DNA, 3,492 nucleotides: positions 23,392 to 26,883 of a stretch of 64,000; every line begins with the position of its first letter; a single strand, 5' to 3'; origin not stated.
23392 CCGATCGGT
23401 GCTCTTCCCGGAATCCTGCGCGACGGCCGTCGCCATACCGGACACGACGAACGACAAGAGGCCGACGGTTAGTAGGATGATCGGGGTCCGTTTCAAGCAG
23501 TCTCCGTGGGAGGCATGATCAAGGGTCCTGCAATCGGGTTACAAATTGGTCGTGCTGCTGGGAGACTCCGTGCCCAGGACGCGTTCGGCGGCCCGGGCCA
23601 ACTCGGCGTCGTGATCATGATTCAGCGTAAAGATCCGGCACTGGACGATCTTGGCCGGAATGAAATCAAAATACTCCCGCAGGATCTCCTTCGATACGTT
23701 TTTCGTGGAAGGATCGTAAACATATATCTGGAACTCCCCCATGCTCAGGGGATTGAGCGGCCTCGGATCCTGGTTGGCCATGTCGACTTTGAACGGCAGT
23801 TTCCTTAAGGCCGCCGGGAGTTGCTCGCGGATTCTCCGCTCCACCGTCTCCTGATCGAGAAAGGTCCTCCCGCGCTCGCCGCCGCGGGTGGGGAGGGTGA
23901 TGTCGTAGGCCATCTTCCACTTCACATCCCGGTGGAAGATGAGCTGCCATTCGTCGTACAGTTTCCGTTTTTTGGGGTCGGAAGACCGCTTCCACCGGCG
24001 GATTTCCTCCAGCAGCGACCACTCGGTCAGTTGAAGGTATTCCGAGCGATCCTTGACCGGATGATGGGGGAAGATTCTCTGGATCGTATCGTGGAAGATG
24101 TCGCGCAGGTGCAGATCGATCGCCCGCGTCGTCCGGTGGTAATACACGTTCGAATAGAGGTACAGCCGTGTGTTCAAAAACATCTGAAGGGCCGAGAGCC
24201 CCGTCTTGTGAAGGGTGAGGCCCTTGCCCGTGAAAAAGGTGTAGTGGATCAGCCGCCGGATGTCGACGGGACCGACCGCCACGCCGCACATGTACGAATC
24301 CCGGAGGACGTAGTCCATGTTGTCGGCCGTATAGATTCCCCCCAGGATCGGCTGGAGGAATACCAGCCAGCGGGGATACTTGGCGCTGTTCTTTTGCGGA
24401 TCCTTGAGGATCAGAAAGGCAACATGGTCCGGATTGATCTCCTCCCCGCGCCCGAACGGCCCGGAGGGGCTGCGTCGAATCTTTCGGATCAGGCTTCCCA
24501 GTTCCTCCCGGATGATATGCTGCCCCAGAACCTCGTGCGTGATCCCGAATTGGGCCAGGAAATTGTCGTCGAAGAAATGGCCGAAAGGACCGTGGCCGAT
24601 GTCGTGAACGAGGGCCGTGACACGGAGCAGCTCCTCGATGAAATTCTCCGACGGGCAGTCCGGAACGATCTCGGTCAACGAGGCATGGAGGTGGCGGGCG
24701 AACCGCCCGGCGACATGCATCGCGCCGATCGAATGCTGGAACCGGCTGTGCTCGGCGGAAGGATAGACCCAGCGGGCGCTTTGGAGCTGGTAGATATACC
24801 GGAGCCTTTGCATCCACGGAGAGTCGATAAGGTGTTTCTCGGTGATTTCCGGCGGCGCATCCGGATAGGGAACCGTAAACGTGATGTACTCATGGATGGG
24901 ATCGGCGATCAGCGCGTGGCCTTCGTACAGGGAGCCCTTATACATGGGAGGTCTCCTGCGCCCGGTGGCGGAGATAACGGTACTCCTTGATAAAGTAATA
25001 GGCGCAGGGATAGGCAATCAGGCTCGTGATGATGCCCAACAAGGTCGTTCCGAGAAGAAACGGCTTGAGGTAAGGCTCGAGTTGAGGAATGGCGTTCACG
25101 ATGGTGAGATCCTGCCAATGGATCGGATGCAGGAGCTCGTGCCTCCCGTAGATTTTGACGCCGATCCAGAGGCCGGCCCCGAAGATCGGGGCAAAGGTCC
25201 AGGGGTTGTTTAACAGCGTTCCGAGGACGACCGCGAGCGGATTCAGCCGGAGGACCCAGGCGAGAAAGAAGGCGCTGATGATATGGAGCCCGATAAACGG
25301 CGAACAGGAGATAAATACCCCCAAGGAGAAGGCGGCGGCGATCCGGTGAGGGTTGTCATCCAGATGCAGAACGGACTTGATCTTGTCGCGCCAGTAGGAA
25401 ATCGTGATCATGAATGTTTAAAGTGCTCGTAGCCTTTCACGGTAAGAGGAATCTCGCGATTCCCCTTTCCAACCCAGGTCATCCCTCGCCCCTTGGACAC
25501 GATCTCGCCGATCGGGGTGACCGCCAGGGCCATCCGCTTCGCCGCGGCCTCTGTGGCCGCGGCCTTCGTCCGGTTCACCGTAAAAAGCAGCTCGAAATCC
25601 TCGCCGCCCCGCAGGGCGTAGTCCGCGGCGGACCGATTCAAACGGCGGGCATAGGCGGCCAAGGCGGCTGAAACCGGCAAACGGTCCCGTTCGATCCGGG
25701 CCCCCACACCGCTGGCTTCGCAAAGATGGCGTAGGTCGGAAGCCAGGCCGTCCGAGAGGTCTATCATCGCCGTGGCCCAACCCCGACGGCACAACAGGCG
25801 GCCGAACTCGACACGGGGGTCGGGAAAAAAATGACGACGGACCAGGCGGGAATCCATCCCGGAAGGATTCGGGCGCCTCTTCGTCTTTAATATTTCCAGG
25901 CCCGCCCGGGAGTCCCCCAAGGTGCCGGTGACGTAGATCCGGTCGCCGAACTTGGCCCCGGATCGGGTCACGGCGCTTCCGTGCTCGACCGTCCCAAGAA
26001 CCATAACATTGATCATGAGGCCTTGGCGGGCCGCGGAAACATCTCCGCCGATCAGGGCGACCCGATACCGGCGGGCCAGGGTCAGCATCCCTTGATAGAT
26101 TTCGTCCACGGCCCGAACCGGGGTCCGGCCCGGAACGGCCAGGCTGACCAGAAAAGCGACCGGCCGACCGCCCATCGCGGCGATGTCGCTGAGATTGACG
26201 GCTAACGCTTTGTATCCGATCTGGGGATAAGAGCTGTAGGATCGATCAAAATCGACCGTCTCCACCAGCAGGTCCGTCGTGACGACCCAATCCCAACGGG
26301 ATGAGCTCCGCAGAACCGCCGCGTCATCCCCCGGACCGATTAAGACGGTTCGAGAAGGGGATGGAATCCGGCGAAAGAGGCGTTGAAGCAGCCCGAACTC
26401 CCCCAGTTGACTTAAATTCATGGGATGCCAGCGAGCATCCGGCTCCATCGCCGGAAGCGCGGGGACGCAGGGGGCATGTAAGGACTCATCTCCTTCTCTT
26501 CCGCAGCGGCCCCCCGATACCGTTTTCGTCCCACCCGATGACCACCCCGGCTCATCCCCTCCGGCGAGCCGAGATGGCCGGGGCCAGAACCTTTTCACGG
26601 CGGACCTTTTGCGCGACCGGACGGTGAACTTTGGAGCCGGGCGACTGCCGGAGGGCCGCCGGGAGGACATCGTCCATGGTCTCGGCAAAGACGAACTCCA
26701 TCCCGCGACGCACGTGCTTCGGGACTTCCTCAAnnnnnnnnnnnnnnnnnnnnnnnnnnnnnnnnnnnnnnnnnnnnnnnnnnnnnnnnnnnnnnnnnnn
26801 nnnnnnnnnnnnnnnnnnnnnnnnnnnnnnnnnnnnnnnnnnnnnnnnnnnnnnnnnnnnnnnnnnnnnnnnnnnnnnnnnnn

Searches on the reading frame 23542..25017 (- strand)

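Call 85: search_protein_families(library=pfam, proteins=[window:23542-25017:-], max_evalue=0.00001)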
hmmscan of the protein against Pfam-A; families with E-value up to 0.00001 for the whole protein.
window:23542-25017:- (492 aa): 2 families
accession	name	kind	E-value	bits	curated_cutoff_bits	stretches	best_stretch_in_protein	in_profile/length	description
PF01966.28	HD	-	3.9e-11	43.7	22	1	92-176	1-73/116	HD domain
PF19276.4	HD_assoc_2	-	1.4e-06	28.4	23.1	1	251-341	1-86/222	HD associated region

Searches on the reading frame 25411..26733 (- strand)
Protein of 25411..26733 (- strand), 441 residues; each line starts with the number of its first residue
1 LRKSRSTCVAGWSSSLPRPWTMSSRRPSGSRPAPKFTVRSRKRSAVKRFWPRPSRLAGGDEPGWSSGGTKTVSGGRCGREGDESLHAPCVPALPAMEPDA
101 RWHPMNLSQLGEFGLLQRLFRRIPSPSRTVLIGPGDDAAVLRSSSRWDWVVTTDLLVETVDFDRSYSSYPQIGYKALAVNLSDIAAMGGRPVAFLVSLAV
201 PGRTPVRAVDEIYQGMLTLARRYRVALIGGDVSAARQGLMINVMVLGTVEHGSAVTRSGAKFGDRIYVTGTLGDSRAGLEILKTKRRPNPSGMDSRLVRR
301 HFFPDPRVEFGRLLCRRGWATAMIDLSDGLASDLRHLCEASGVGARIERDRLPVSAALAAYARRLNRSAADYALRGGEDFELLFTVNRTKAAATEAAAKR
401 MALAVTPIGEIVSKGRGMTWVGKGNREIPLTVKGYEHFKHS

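Call 85: search_protein_families(library=pfam, proteins=[window:25411-26733:-], max_evalue=0.00001)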
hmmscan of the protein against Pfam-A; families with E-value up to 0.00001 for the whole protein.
window:25411-26733:- (441 aa): 2 families
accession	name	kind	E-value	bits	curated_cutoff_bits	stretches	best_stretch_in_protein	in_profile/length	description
PF00586.29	AIRS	-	1.9e-29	102.8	24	1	135-249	1-112/112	AIR synthase related protein, N-terminal domain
PF02769.27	AIRS_C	-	1.2e-12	48.7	23.1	1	263-416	3-150/156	AIR synthase related protein, C-terminal domain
